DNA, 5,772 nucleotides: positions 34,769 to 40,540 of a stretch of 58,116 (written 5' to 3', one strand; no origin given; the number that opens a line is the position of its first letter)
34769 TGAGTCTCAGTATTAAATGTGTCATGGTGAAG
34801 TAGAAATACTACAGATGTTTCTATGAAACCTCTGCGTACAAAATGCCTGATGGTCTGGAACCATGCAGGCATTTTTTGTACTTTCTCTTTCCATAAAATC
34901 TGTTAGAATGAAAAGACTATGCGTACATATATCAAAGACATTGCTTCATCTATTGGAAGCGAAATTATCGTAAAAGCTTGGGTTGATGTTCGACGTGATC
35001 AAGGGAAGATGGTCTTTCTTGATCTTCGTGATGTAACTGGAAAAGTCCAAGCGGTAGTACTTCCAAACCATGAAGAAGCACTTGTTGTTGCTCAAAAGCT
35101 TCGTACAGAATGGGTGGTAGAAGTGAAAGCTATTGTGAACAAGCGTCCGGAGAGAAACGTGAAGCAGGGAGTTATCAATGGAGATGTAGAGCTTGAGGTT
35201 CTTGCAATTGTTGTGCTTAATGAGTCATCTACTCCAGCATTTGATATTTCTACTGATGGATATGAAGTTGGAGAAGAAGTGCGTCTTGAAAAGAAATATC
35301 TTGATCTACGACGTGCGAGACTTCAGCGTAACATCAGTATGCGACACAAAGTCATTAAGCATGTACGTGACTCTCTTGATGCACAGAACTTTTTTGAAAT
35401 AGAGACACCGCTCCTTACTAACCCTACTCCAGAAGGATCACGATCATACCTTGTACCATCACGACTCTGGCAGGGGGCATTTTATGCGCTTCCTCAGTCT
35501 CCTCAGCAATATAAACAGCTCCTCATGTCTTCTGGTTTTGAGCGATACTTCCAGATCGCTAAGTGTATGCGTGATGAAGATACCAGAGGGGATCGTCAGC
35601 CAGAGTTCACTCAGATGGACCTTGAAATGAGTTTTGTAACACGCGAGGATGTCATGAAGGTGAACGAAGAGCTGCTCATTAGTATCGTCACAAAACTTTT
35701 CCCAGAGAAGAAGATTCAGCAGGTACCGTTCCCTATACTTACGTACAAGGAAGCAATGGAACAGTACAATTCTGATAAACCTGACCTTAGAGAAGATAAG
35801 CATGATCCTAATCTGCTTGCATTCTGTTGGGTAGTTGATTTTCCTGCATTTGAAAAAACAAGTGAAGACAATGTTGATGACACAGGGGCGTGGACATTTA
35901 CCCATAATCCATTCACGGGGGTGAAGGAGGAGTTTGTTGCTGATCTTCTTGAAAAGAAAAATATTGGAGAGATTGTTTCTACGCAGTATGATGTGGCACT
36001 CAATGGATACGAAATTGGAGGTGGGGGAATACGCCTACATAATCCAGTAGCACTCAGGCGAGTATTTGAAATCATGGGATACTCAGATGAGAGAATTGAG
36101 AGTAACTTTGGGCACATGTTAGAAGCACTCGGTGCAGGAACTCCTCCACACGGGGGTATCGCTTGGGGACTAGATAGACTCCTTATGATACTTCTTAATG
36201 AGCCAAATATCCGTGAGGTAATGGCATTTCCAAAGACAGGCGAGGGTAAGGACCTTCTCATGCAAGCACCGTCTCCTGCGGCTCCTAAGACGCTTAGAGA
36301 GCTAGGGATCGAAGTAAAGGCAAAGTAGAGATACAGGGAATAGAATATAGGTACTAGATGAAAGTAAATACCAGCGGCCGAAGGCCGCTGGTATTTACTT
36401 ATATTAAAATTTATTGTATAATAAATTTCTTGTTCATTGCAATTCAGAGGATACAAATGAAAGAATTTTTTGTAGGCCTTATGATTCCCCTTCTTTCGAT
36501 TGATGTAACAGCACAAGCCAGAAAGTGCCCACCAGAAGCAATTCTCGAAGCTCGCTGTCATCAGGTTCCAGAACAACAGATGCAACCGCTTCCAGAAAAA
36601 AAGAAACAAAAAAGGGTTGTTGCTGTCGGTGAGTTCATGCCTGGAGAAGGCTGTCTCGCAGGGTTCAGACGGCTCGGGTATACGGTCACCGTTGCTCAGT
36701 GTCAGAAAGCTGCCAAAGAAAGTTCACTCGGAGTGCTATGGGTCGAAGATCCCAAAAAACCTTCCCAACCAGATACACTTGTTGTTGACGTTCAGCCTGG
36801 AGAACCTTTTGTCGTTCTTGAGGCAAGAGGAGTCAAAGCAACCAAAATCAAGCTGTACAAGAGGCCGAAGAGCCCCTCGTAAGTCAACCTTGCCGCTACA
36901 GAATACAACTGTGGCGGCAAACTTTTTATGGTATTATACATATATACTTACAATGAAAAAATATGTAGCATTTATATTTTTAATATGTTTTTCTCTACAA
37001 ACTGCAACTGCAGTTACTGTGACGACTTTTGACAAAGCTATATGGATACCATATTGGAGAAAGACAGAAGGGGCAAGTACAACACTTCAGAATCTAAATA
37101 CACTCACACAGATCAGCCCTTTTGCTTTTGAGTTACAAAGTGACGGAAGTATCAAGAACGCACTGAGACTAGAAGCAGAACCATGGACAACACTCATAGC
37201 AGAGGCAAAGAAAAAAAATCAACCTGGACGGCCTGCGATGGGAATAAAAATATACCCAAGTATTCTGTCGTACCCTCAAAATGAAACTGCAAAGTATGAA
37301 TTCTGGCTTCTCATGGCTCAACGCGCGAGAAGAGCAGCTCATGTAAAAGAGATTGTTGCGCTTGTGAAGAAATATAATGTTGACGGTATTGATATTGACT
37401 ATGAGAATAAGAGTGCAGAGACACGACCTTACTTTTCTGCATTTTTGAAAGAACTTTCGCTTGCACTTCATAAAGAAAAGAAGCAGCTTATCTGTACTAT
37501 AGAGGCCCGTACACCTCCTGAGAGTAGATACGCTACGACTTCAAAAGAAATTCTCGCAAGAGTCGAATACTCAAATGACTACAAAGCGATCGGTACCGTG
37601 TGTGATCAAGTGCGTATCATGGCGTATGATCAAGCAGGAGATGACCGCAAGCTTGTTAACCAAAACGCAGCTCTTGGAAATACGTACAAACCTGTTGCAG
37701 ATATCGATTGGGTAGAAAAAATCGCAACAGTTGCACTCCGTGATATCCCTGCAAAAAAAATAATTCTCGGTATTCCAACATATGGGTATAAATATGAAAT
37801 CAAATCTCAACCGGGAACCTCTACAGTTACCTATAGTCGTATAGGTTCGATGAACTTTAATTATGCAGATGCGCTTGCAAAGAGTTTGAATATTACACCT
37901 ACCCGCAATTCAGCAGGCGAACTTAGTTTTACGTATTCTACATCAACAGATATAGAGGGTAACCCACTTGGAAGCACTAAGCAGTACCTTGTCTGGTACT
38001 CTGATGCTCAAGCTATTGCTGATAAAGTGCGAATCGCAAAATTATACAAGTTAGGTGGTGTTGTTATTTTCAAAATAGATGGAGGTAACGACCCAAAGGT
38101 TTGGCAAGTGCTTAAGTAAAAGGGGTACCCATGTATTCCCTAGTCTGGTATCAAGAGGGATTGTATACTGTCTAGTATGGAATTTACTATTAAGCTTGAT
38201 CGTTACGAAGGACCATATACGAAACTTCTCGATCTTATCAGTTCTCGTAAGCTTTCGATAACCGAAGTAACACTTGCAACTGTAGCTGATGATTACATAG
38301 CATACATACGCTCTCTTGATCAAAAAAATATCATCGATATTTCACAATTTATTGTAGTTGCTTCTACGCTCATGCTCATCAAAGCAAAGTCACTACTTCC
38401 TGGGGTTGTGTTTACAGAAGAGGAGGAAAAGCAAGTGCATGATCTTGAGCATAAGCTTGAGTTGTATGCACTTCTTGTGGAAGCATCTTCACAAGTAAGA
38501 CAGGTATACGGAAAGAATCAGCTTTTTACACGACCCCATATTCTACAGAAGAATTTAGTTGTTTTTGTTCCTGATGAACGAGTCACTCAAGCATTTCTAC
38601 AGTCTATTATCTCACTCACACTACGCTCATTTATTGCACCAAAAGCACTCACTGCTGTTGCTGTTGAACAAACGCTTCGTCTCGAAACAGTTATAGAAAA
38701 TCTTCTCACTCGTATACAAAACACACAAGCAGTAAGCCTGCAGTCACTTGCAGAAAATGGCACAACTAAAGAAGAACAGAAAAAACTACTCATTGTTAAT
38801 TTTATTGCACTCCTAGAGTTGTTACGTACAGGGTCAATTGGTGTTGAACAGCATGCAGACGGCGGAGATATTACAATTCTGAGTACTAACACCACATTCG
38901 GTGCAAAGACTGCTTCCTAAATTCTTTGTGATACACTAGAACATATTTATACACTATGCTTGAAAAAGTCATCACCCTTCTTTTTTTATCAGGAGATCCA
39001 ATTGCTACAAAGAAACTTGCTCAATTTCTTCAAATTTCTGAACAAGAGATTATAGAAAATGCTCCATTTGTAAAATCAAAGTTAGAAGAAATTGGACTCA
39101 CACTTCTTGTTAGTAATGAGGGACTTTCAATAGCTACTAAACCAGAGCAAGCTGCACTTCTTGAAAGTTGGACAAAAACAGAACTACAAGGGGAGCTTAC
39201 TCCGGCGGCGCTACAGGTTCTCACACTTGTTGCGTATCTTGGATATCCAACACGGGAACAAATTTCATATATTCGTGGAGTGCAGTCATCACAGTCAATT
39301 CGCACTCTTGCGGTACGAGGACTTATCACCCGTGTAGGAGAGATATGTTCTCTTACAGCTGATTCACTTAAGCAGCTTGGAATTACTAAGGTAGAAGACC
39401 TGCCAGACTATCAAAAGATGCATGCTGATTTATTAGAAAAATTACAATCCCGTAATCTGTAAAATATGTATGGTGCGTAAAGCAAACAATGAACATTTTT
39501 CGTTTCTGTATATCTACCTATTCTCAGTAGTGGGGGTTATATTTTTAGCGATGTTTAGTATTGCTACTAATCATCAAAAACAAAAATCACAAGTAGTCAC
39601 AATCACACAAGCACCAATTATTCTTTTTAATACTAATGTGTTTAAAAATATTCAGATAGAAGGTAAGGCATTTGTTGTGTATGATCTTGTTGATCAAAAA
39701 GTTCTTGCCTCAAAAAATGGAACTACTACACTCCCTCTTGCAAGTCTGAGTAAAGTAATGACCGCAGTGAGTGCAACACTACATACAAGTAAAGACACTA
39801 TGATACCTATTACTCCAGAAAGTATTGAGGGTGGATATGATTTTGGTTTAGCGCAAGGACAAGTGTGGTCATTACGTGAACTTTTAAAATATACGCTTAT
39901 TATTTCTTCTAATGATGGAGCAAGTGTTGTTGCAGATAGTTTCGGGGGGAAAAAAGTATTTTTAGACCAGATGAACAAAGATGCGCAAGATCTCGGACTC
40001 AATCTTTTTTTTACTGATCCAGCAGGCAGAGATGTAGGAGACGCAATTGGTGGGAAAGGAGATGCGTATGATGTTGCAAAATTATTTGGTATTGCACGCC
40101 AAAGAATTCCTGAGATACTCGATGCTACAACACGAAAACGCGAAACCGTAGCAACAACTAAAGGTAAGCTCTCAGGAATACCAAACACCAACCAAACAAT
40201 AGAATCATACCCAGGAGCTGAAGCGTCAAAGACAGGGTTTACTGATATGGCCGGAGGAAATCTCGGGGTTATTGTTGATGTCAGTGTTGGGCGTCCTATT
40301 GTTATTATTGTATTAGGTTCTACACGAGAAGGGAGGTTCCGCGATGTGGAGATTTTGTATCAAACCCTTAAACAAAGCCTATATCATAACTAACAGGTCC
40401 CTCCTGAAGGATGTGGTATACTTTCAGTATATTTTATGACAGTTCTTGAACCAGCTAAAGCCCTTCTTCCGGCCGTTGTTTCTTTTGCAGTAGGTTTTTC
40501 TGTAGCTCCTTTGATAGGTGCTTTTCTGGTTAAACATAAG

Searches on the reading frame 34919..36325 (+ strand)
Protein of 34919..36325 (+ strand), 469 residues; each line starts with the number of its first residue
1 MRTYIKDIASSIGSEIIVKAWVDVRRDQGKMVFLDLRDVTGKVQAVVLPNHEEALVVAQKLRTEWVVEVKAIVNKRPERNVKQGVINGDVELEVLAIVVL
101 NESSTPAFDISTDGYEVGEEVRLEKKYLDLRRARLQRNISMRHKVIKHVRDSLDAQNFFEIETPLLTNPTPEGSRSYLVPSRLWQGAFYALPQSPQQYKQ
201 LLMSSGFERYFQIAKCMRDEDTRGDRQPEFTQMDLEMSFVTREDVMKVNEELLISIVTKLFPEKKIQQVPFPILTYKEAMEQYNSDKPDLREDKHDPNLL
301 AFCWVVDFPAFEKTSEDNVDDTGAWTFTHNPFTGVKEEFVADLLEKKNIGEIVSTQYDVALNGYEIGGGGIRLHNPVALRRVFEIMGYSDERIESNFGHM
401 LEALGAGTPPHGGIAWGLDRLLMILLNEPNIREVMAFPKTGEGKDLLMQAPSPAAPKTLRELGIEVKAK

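Call 15: search_protein_families(library=pfam, proteins=[window:34919-36325:+], max_evalue=0.001)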
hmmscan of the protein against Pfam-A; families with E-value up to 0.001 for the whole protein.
window:34919-36325:+ (469 aa): 2 families
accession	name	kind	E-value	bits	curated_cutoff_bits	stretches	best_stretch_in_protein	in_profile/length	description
PF00152.25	tRNA-synt_2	-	2.2e-107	359.2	25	1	119-440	2-307/308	tRNA synthetases class II (D, K and N)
PF01336.31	tRNA_anti-codon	-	2.2e-13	50.3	27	1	17-99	2-74/75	OB-fold nucleic acid binding domain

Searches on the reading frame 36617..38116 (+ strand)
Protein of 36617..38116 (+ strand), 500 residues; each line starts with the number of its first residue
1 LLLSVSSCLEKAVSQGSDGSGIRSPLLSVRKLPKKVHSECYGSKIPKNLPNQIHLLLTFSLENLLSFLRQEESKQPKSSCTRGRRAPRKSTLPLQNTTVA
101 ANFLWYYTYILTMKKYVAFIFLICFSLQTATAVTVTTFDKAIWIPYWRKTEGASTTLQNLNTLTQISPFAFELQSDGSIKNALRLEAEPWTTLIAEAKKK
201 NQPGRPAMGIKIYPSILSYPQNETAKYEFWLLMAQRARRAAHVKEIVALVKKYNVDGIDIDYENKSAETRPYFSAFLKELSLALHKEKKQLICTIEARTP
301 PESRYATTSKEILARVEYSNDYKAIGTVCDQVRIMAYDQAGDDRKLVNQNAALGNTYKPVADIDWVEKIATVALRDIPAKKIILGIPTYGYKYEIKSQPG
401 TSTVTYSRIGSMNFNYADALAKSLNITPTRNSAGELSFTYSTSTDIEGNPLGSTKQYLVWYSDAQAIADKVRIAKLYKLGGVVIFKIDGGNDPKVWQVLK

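Call 105: search_protein_families(library=pfam, proteins=[window:36617-38116:+], max_evalue=0.0001)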
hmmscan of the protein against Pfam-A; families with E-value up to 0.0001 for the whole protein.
window:36617-38116:+ (500 aa): 1 family
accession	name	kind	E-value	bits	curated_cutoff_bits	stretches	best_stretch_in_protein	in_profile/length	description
PF00704.34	Glyco_hydro_18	-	9.6e-32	111.3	29.6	1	209-488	64-315/317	Glycosyl hydrolases family 18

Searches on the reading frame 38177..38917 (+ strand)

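Call 105: search_protein_families(library=pfam, proteins=[window:38177-38917:+], max_evalue=0.0001)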
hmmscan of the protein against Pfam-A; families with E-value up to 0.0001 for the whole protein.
window:38177-38917:+ (247 aa): 1 family
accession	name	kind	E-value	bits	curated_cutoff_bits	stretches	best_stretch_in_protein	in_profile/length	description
PF02616.19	SMC_ScpA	-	7.1e-20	72.4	24.6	1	20-234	1-229/232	Segregation and condensation protein ScpA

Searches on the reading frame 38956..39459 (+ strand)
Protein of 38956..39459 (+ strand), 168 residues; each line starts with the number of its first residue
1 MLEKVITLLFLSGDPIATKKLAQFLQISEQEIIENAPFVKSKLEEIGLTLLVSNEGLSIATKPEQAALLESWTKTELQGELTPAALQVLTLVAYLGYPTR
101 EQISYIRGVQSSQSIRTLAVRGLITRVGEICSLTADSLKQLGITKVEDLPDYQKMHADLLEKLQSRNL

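Call 105: search_protein_families(library=pfam, proteins=[window:38956-39459:+], max_evalue=0.0001)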
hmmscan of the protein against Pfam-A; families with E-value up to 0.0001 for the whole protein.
window:38956-39459:+ (168 aa): 1 family
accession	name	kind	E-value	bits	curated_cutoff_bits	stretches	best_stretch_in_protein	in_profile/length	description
PF04079.22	SMC_ScpB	-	2e-23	83.2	27.4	1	7-151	5-159/160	Segregation and condensation complex subunit ScpB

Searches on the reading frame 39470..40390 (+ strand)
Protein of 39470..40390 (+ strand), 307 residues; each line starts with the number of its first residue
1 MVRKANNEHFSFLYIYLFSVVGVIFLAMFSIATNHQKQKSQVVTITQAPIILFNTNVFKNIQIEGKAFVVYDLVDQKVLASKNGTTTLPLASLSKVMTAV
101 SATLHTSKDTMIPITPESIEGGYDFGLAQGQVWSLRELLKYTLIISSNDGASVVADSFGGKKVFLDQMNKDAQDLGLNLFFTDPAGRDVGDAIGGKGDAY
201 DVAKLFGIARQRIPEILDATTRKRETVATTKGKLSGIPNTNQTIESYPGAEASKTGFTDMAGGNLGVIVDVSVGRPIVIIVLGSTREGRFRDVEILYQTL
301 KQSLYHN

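Call 105: search_protein_families(library=pfam, proteins=[window:39470-40390:+], max_evalue=0.0001)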
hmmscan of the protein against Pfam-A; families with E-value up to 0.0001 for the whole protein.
window:39470-40390:+ (307 aa): 2 families
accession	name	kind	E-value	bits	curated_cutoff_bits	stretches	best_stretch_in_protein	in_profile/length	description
PF00768.25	Peptidase_S11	-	1.3e-26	94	27.6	1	60-284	7-237/239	D-alanyl-D-alanine carboxypeptidase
PF13354.11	Beta-lactamase2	-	3.1e-05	23.9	22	1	68-180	2-115/214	Beta-lactamase enzyme family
